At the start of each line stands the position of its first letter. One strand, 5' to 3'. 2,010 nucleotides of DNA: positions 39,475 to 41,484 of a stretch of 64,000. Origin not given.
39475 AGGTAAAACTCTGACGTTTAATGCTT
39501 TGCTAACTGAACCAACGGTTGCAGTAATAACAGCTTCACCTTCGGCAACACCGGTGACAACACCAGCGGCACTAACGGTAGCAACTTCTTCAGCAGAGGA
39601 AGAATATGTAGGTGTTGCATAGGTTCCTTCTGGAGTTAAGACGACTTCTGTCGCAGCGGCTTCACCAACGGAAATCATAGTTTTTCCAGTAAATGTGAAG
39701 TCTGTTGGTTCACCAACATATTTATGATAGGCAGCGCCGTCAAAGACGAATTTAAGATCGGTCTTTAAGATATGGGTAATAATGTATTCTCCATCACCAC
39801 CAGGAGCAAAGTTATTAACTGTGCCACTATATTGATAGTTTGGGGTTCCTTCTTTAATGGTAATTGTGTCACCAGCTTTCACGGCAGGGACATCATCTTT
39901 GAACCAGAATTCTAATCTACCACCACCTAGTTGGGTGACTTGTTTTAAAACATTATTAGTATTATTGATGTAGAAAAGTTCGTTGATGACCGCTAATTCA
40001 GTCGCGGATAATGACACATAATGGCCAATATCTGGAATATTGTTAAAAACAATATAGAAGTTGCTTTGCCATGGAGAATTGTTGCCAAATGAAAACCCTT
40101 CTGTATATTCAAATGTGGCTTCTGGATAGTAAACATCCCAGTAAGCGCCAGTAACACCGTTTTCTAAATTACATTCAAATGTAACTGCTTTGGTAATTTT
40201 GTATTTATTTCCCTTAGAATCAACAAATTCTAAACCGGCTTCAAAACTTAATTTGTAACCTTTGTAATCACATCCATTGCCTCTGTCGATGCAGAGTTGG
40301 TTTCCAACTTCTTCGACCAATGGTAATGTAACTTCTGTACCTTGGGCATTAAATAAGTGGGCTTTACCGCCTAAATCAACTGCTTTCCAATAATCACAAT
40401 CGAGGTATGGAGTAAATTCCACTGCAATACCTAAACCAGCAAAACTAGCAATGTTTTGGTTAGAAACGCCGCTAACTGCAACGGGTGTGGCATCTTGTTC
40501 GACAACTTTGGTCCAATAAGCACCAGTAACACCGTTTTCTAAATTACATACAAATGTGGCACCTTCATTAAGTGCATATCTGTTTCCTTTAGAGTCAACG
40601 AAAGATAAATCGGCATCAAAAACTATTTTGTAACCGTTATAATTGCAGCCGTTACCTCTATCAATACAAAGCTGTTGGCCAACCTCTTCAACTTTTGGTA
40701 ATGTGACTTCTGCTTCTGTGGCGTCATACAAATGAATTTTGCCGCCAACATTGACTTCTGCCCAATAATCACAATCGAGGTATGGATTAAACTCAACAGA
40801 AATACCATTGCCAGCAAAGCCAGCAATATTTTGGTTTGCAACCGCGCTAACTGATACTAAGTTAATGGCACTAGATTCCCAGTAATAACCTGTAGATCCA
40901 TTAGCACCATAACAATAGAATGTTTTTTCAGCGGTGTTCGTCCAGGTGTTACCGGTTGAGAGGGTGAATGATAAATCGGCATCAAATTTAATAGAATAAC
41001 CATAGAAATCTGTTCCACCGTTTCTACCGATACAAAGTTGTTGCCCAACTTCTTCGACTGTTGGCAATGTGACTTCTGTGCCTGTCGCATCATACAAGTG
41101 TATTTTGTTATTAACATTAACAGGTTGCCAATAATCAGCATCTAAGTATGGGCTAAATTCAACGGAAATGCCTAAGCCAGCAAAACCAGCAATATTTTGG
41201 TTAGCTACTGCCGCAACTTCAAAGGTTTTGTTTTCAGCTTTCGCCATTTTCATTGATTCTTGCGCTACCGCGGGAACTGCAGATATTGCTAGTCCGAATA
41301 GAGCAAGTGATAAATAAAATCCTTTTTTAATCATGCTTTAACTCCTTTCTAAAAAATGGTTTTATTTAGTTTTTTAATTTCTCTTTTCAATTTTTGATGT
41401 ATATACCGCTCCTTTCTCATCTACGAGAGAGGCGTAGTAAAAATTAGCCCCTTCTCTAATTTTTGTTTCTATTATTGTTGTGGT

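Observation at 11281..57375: Two paralogous AraC-linked operons form a PUL-like rhamnoside/plant-glycan capture and degradation system in an LPXTG-free, lipoprotein-rich low-GC bacterium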

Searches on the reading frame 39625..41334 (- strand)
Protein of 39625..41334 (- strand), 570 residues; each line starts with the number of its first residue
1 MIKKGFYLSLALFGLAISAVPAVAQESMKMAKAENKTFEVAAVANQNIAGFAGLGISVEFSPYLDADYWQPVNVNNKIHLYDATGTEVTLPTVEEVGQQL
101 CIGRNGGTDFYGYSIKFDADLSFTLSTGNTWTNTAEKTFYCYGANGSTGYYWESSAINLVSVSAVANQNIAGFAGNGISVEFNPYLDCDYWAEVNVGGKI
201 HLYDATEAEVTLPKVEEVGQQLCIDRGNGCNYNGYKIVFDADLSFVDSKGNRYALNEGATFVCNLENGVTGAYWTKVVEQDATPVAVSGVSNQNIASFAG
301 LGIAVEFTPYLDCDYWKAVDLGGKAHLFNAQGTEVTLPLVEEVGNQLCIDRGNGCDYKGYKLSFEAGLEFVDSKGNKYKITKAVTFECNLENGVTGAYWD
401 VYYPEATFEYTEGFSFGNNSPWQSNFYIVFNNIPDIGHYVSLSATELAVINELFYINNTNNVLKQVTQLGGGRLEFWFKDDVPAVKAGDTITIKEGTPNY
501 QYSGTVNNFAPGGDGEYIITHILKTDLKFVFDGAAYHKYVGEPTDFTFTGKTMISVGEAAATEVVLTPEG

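Call 90: search_protein_representatives(protein=window:39625-41334:-)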
Query: 570 residues. Proteins with E-value up to 0.001 (for the whole library): 25; up to 1e-10: 17; up to 1e-30: 8. The best 25 are listed.
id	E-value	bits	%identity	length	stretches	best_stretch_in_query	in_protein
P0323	4.3e-242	821.4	60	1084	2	1-570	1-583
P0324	1.7e-48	182.2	37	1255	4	411-570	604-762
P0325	1.2e-42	163.0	41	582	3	283-412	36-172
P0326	2.3e-42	162.0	36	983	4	411-568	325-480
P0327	5.1e-41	157.6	40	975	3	402-570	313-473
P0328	1.1e-36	143.2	61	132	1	3-127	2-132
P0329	9.0e-35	136.9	36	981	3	412-570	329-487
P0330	1.0e-33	133.4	38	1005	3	409-564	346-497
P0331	2.6e-30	122.2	36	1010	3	410-570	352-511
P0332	2.5e-28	115.7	37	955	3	411-561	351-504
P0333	3.0e-26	108.8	32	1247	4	17-131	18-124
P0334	5.3e-23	98.1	40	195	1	400-558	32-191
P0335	5.5e-20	88.1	37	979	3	403-562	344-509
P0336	8.7e-20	87.4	32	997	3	405-568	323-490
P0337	3.9e-19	85.3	46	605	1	401-536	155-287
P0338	6.4e-19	84.6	34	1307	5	485-537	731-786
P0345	1.9e-05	40.1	27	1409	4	462-548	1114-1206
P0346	6.2e-05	38.4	32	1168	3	485-553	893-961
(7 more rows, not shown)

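Call 91: search_protein_families(library=pfam, proteins=[P0324, P0326, P0327, P0330, P0333, P0338, P0345, P0346], max_evalue=0.0001)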
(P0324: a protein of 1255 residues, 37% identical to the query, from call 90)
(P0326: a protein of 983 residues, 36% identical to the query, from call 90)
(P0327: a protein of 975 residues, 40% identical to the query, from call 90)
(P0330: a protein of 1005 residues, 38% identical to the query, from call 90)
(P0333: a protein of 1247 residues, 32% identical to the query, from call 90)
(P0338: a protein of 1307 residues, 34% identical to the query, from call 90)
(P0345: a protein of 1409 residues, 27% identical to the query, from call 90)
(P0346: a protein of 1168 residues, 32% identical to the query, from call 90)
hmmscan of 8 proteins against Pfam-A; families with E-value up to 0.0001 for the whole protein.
P0324 (1255 aa): 4 families
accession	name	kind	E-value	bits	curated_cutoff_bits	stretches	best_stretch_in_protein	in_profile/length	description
PF02368.24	Big_2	-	4.8e-30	103.8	22.8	4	736-809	4-78/79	Bacterial Ig-like domain (group 2)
PF22359.2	Big-like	-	1.9e-20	73.3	27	1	468-511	5-48/48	Bacterial Ig-like domain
PF21461.3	HL_N-beta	-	1.3e-06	28.6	27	0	1090-1124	15-47/57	Hyaluronate lyase, N-terminal beta-sheet domain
PF07523.18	Big_3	-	2.6e-05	24.9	21.2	0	235-304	3-68/68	Bacterial Ig-like domain (group 3)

P0326 (983 aa): 2 families
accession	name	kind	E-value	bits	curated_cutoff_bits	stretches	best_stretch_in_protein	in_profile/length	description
PF02368.24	Big_2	-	1.6e-29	102.1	22.8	3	456-525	4-74/79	Bacterial Ig-like domain (group 2)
PF22359.2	Big-like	-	2.7e-06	28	27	1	488-531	4-47/48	Bacterial Ig-like domain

P0327 (975 aa): 3 families
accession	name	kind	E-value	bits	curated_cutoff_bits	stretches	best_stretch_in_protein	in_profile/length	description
PF02368.24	Big_2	-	8.2e-33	112.7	22.8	3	773-850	3-79/79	Bacterial Ig-like domain (group 2)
PF22359.2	Big-like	-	1.9e-12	47.6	27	1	479-521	4-46/48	Bacterial Ig-like domain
PF21461.3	HL_N-beta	-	4.9e-12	45.9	27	1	190-231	16-57/57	Hyaluronate lyase, N-terminal beta-sheet domain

P0330 (1005 aa): 5 families
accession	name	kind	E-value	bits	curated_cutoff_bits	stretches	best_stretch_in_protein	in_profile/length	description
PF02368.24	Big_2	-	7.2e-19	68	22.8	2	801-869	2-70/79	Bacterial Ig-like domain (group 2)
PF22359.2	Big-like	-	6.5e-08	33.1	27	0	221-256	12-47/48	Bacterial Ig-like domain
PF07523.18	Big_3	-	2e-06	28.4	21.2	1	293-336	28-68/68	Bacterial Ig-like domain (group 3)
PF21461.3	HL_N-beta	-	1.9e-05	24.8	27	0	836-869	15-46/57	Hyaluronate lyase, N-terminal beta-sheet domain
PF23486.1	Ig_TMEM132_5th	-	9.1e-05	23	28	0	510-552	88-133/137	TMEM132 fifth domain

P0333 (1247 aa): 3 families
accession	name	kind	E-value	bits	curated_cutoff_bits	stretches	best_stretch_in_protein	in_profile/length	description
PF02368.24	Big_2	-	4.7e-27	94.2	22.8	4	733-795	3-66/79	Bacterial Ig-like domain (group 2)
PF22359.2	Big-like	-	1.2e-13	51.5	27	2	470-514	2-46/48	Bacterial Ig-like domain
PF21461.3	HL_N-beta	-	1.2e-07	31.8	27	0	1086-1118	16-46/57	Hyaluronate lyase, N-terminal beta-sheet domain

P0338 (1307 aa): 1 family
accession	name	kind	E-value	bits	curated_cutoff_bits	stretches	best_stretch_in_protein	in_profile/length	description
PF02368.24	Big_2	-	1.1e-14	54.6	22.8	2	1099-1173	3-76/79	Bacterial Ig-like domain (group 2)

P0345 (1409 aa): 4 families
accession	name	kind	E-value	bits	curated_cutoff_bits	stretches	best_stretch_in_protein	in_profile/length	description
PF02368.24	Big_2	-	9e-17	61.3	22.8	1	1202-1274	2-75/79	Bacterial Ig-like domain (group 2)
PF07523.18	Big_3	-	3.9e-16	59.5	21.2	0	82-126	27-68/68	Bacterial Ig-like domain (group 3)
PF21461.3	HL_N-beta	-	1.7e-12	47.4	27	0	926-964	18-57/57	Hyaluronate lyase, N-terminal beta-sheet domain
PF22359.2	Big-like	-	4.1e-10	40.2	27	0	310-343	13-47/48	Bacterial Ig-like domain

P0346 (1168 aa): 2 families
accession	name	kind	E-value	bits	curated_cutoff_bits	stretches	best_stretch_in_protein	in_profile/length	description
PF02368.24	Big_2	-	2.2e-11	44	22.8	1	351-378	37-64/79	Bacterial Ig-like domain (group 2)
PF07523.18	Big_3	-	3.9e-07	30.7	21.2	0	1056-1118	9-68/68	Bacterial Ig-like domain (group 3)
